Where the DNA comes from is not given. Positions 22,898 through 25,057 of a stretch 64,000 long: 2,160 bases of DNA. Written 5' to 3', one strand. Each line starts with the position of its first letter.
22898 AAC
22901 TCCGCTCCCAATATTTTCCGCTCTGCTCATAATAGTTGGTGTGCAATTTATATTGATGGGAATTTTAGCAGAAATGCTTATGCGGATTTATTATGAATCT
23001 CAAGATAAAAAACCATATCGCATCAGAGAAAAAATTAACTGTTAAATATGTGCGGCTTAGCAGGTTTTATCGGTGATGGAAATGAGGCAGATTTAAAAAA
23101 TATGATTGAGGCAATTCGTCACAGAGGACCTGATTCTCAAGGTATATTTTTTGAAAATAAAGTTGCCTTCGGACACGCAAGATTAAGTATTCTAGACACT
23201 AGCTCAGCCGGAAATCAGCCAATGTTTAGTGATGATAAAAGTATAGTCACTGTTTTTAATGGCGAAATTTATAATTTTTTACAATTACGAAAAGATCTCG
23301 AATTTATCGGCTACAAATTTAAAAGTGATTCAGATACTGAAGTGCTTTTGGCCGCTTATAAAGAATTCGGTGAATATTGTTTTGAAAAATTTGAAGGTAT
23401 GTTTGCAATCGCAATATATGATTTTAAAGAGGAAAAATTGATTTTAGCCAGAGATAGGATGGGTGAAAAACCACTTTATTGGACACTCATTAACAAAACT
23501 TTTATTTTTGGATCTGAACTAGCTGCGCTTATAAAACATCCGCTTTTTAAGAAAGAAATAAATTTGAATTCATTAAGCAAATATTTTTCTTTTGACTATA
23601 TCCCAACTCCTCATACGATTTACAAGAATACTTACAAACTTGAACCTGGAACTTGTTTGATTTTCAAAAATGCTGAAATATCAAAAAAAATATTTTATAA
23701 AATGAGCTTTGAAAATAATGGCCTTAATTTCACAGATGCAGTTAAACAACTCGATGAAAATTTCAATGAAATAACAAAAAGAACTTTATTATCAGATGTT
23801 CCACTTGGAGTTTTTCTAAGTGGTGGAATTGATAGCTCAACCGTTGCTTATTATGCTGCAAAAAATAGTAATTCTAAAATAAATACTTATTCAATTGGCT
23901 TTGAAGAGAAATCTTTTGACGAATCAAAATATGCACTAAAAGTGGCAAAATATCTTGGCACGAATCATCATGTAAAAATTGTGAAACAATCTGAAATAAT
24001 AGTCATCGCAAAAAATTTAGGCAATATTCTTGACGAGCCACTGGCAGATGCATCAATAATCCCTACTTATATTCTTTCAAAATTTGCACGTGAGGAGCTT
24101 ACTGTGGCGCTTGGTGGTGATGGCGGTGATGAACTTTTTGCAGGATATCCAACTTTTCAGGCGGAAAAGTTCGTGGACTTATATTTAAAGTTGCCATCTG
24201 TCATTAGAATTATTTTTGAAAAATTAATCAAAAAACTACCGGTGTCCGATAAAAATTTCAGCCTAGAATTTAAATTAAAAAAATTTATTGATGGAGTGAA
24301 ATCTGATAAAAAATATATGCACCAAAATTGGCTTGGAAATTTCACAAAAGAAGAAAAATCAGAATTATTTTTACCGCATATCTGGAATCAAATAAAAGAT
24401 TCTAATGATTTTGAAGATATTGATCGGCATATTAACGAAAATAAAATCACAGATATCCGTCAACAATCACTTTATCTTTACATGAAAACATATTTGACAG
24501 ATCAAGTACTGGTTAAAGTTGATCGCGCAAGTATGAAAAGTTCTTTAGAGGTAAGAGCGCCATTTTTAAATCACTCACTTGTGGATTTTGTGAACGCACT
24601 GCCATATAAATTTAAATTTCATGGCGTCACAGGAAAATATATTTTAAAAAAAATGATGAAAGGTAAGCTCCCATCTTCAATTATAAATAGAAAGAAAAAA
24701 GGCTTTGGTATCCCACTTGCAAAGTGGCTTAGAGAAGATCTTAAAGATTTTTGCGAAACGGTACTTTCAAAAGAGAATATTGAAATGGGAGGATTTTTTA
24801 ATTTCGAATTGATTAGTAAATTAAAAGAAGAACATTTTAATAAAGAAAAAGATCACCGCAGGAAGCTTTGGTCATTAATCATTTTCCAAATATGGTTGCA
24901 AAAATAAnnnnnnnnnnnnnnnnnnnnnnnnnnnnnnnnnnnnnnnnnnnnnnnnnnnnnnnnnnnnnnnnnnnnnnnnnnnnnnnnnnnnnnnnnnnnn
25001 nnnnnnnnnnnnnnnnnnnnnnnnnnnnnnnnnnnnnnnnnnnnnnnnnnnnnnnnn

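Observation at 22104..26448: Recurring three-gene cassette GT2 / AsnB-family amidotransferase / large polytopic membrane protein (copy 1; copy 2 at 38007-42551)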

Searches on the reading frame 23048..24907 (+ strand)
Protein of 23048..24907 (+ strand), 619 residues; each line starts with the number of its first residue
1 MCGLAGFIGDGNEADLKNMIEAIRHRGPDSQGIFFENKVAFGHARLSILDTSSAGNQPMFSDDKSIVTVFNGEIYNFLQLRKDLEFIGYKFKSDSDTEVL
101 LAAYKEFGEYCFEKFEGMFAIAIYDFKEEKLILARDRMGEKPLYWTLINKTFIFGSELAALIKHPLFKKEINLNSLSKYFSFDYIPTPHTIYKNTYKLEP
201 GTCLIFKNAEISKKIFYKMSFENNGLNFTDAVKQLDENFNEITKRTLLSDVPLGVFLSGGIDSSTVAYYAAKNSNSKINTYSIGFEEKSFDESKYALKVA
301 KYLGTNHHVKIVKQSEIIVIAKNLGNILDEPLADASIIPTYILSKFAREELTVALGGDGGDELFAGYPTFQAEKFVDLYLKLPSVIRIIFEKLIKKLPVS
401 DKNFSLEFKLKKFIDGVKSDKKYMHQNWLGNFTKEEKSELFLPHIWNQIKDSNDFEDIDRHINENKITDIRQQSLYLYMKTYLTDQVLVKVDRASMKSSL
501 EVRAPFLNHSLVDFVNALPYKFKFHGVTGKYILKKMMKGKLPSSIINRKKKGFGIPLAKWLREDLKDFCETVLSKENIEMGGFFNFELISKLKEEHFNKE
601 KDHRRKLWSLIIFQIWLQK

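Call 5: search_protein_families(library=pfam, proteins=[window:23048-24907:+], max_evalue=0.01)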
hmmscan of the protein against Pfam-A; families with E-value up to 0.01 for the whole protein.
window:23048-24907:+ (619 aa): 6 families
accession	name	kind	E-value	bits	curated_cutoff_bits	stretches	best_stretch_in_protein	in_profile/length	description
PF00733.27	Asn_synthase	-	5.9e-94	316.1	21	1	235-618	2-354/354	Asparagine synthase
PF13522.11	GATase_6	-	1.8e-44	151.3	27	1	28-157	1-130/130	Glutamine amidotransferase domain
PF13537.11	GATase_7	-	1.6e-43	148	25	1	43-162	1-122/123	Glutamine amidotransferase domain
PF12481.13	DUF3700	-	1.3e-06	28.5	27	1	50-163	61-177/228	Aluminium induced protein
PF06508.19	QueC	-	1.2e-05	25.4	22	1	255-312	4-60/210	Queuosine biosynthesis protein QueC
PF02540.23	NAD_synthase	-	0.00045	19.9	21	1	250-370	20-140/242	NAD synthase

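Call 6: search_protein_families(library=ncbifam, proteins=[window:23048-24907:+], max_evalue=0.01)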
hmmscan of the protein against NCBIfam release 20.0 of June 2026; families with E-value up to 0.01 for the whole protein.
window:23048-24907:+ (619 aa): 13 families
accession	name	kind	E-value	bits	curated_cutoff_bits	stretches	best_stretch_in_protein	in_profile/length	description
TIGR03108.1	eps_aminotran_1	hypoth_equivalog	7.1e-175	583.2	816.9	1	1-618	1-626/628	XrtA/PEP-CTERM system amidotransferase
TIGR01536.1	asn_synth_AEB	equivalog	8.8e-142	473.7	267.1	1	2-553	1-517/517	asparagine synthase (glutamine-hydrolyzing)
TIGR03104.1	trio_amidotrans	equivalog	3.8e-117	392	570.1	2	1-368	1-381/589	N-acetylglutaminylglutamine amidotransferase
NF006949.0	PRK09431.1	equivalog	9.8e-86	288.4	499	3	1-164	1-168/554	asparagine synthase B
NF033535.1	lass_lactam_cya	exception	9.7e-72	242.5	525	2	12-363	16-375/668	lasso peptide isopeptide bond-forming cyclase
NF033561.1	macrolact_Ik_Al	subfamily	4e-15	55.4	300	1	106-370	70-337/561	albusnodin/ikarugamycin family macrolactam cyclase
NF001484.0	PRK00331.1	subfamily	2.8e-13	49.1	381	1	37-164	65-201/601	isomerizing glutamine--fructose-6-phosphate transaminase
TIGR01135.1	glmS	equivalog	1.1e-12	47.3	418.05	1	37-164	64-200/607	glutamine--fructose-6-phosphate transaminase (isomerizing)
TIGR01134.1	purF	equivalog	3e-12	46.6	350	1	37-162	64-200/432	amidophosphoribosyltransferase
TIGR00364.1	TIGR00364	equivalog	4.5e-05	23.1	150.3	1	255-309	3-56/201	7-cyano-7-deazaguanine synthase QueC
TIGR00552.1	nadE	equivalog_domain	0.00023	20.5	63.65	1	232-369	6-147/251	NAD(+) synthase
TIGR00268.2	TIGR00268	equivalog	0.00093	18.5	150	1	252-323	15-87/259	ATP-dependent sacrificial sulfur transferase LarE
NF010587.0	PRK13980.1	equivalog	0.0032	16.7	255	1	228-314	11-96/267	NAD+ synthase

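Call 28: find_related_loci(query=window:23048-24907:+, collection=genome_contigs, flank=10000)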
Query window:23048-24907:+ (619 aa) in genome_contigs; peptide patterns used: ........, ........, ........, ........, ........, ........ (x = any residue, [..] = any of these).
27 stretches matched a pattern, but none encodes a relative of the query by tblastn (E <= 1e-3).

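Call 34: find_homologous_proteins(query=window:23048-24907:+, max_evalue=1e-50)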
Query window:23048-24907:+ (619 aa): 7999 proteins with E <= 1e-50 among 8000 candidates; the best 120 are listed.
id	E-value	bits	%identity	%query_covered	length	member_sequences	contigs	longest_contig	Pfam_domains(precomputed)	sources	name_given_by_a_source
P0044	0.0e+0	1393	100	100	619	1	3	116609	PF12481.14,PF00733.28,PF06508.20,PF13522.12,PF13537.12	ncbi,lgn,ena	-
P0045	0.0e+0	1064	74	100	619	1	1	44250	PF12481.14,PF00733.28,PF13522.12,PF13537.12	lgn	-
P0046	0.0e+0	1061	74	100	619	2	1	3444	PF12481.14,PF00733.28,PF13522.12,PF13537.12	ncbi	-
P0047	0.0e+0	1055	74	100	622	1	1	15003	PF12481.14,PF00733.28,PF13522.12,PF13537.12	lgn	-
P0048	0.0e+0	1021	74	97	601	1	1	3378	PF12481.14,PF00733.28,PF13522.12,PF13537.12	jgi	jgi:asparagine synthase (glutamine-hydrolysing)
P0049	1.1e-293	994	71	100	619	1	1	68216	PF12481.14,PF00733.28,PF06508.20,PF13522.12,PF02540.24,PF13537.12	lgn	-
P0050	1.4e-279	947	67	100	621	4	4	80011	PF00733.28,PF06508.20,PF13522.12,PF13537.12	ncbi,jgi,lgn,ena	-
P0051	6.7e-259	879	61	100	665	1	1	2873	PF12481.14,PF00733.28,PF13522.12,PF13537.12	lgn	-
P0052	2.9e-255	867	59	100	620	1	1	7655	PF00733.28,PF13522.12,PF13537.12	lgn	-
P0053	2.2e-253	861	61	100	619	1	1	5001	PF12481.14,PF00733.28,PF13522.12,PF13537.12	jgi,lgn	-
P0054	1.1e-252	859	59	100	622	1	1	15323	PF12481.14,PF00733.28,PF13522.12,PF13537.12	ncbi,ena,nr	ncbi:MAG TPA: asparagine synthase (glutamine-hydrolyzing) [Candidatus Paceibacterota bacterium]|nr:a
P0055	6.4e-252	856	60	100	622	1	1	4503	PF12481.14,PF00733.28,PF06508.20,PF13522.12,PF13537.12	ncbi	-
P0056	8.0e-252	856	60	100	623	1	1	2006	PF12481.14,PF00733.28,PF13522.12,PF13537.12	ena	-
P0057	1.2e-251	855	60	100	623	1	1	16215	PF12481.14,PF00733.28,PF06508.20,PF13522.12,PF13537.12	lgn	-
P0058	1.0e-249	849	59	100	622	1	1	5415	PF00733.28,PF13522.12,PF13537.12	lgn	-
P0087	2.5e-237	808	57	100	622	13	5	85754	PF12481.14,PF00733.28,PF06508.20,PF13522.12,PF13537.12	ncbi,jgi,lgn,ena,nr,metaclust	ncbi:TPA: asparagine synthase (glutamine-hydrolyzing) [Patescibacteria group bacterium]|nr:MAG: Aspa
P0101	4.8e-232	790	56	100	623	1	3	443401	PF12481.14,PF00733.28,PF13522.12,PF13537.12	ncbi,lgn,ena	ncbi:MAG: asparagine synthase (glutamine-hydrolyzing) [Patescibacteria group bacterium]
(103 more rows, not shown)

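Call 37: find_related_loci(query=A3, collection=genome_contigs, flank=10000)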
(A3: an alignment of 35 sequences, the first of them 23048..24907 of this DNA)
Query A3 (619 aa) in genome_contigs; peptide patterns used: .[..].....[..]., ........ (x = any residue, [..] = any of these).
600 stretches matched a pattern (row limit reached: there are more); 586 encode a relative of the query (tblastn E <= 1e-3); the best 80 are kept; 80 distinct loci.
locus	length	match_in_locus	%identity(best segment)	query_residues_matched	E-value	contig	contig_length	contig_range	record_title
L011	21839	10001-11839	52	1-619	0e+0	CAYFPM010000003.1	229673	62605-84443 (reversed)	MAG TPA_asm: uncultured Gammaproteobacteria bacterium isolate ERP019367_co2_132 genome assembly, contig: NODE_49_length_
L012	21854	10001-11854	49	1-618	0e+0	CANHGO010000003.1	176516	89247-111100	MAG: Cytophagaceae bacterium isolate RE-26jul17-103 genome assembly, contig: RE-26jul17-C50, whole genome shotgun sequen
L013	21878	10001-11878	45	1-619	4e-178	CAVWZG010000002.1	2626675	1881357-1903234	MAG: uncultured Verrucomicrobiae bacterium isolate MFD09286.bin.1.251 genome assembly, contig: contig_54668, whole genom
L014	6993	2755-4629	42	1-619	2e-177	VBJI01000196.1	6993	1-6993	MAG: Chloroflexi bacterium isolate CF_152 14_1009_09_20cm_scaffold_20893_e:2173, whole genome shotgun sequence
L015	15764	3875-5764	42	1-619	9e-175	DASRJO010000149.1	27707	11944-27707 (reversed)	MAG TPA_asm: Candidatus Krumholzibacteriia bacterium isolate SMAG_U10138 k141_745996, whole genome shotgun sequence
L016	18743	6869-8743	41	1-616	1e-173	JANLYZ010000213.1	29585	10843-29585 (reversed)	MAG: Chloracidobacterium sp. isolate OTE_14_metabat.168 OTE_14_k141_4108143, whole genome shotgun sequence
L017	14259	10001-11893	44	1-619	7e-174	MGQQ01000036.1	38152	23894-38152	MAG: Deltaproteobacteria bacterium RBG_16_49_23 RBG_16_scaffold_1579, whole genome shotgun sequence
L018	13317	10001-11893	43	1-619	2e-172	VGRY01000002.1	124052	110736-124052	MAG: Deltaproteobacteria bacterium isolate K_DeepCast_100m_mx_276 K_DeepCast_100m_mx_276_Ga0194127_10000102, whole genom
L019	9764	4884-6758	42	1-616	4e-172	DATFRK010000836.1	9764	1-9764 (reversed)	MAG TPA_asm: Pyrinomonadaceae bacterium isolate SMAG_U9356 k141_4000603, whole genome shotgun sequence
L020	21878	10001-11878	41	1-616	4e-171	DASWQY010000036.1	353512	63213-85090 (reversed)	MAG TPA_asm: Pyrinomonadaceae bacterium isolate SMAG_U3507 k141_1595664, whole genome shotgun sequence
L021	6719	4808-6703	43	1-619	7e-169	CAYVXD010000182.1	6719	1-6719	MAG TPA_asm: uncultured Candidatus Sumerlaeota bacterium isolate binchicken_co34_487 genome assembly, contig: NODE_20478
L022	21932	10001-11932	39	1-616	4e-167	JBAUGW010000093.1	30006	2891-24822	MAG: Pyrinomonadaceae bacterium isolate MFD03269_ilm_asm_bin25 k127_133406, whole genome shotgun sequence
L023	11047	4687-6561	41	1-616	2e-167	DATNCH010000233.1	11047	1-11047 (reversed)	MAG TPA_asm: Pyrinomonadaceae bacterium isolate SMAG_U11209 k141_2076869, whole genome shotgun sequence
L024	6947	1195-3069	41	1-616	1e-167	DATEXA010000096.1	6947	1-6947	MAG TPA_asm: Pyrinomonadaceae bacterium isolate SMAG_U8407 k141_30473, whole genome shotgun sequence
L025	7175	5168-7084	42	1-619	9e-166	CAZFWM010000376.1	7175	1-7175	MAG TPA_asm: uncultured Thermodesulfobacteriota bacterium isolate SRP077602_co7_231 genome assembly, contig: NODE_43239_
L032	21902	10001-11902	41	1-619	1e-157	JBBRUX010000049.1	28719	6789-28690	MAG: Chitinivibrionales bacterium isolate La3_metabat2.045 La3_metabat2.045_K_3787873_L_28719_cov_17.9889, whole genome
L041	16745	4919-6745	40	1-614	6e-147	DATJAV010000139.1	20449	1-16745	MAG TPA_asm: Stellaceae bacterium isolate SMAG_U15337 k141_2561484, whole genome shotgun sequence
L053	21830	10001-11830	39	1-614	3e-140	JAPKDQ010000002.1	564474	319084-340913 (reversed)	MAG: Rhodospirillaceae bacterium isolate ANT-94 NODE_2_length_564474_cov_12.807283, whole genome shotgun sequence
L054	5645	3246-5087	40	1-614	2e-140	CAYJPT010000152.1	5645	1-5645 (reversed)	MAG TPA_asm: uncultured Desulfovibrionaceae bacterium isolate ERP123703_co3_7 genome assembly, contig: NODE_16342_length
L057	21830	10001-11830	38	1-613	2e-138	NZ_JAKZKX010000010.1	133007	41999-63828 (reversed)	Fundidesulfovibrio agrisoli strain SG106 Scaffold10, whole genome shotgun sequence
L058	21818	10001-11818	39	1-611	7e-138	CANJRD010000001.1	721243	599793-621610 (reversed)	MAG: Rhodospirillaceae bacterium isolate RH-23may17-603 genome assembly, contig: RH-23may17-C8-p1, whole genome shotgun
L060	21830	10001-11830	40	1-614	3e-137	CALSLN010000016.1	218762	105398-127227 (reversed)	MAG: uncultured Rhodospirillaceae bacterium isolate A_MB309 genome assembly, contig: contig_16826_A_MB309, whole genome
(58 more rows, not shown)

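Call 48: search_protein_families(library=pfam, proteins=[L012:7592-9067:+, L025:1885-4089:+, L054:209-1993:+, L057:7292-8971:+, L058:7522-8979:+, L060:6639-8906:+, L015:6459-8258:+, L018:4821-6623:+, L041:1303-3909:+, L020:3660-5270:+], max_evalue=0.001)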
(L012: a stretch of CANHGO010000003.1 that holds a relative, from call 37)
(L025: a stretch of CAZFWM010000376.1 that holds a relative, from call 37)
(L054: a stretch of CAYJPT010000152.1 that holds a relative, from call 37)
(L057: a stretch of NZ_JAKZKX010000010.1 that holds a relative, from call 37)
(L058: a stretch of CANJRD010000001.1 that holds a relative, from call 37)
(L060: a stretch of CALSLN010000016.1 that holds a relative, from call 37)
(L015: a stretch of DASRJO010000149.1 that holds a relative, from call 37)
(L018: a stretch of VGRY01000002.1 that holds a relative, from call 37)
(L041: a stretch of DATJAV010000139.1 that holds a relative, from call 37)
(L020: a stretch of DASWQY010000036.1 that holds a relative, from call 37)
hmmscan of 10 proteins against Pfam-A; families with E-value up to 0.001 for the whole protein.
L012:7592-9067:+ (492 aa): 0 families

L025:1885-4089:+ (735 aa): 5 families
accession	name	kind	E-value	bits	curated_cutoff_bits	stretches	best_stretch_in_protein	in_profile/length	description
PF13807.11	GNVR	-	9.8e-13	48.3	27.7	1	356-426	9-79/82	G-rich domain on putative tyrosine kinase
PF13614.12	AAA_31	-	4.9e-09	36.8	27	1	512-630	14-140/177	AAA domain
PF10609.15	ParA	-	1.8e-08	34.5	27.1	1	501-671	5-175/246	NUBPL iron-transfer P-loop NTPase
PF01656.29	CbiA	-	1.1e-06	29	25.4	1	504-672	3-84/125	CobQ/CobB/MinD/ParA nucleotide binding domain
PF02706.20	Wzz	-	6e-05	23.7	25.5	1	15-101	9-91/91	Chain length determinant protein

L054:209-1993:+ (595 aa): 0 families

L057:7292-8971:+ (560 aa): 0 families

L058:7522-8979:+ (486 aa): 0 families

L060:6639-8906:+ (756 aa): 1 family
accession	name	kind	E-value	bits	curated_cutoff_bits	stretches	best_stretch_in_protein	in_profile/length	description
PF00082.27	Peptidase_S8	-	4.7e-32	111.9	21.8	1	215-490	1-273/288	Subtilase family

L015:6459-8258:+ (600 aa): 1 family
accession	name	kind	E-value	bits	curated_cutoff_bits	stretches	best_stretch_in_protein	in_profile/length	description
PF13231.12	PMT_2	-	3.9e-06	27.6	26.1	1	165-309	4-145/160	Dolichyl-phosphate-mannose-protein mannosyltransferase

L018:4821-6623:+ (601 aa): 0 families

L041:1303-3909:+ (869 aa): 0 families

L020:3660-5270:+ (537 aa): 1 family
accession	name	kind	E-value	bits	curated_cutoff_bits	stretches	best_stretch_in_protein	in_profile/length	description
PF13231.12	PMT_2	-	3.8e-09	37.4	26.1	1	140-297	3-158/160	Dolichyl-phosphate-mannose-protein mannosyltransferase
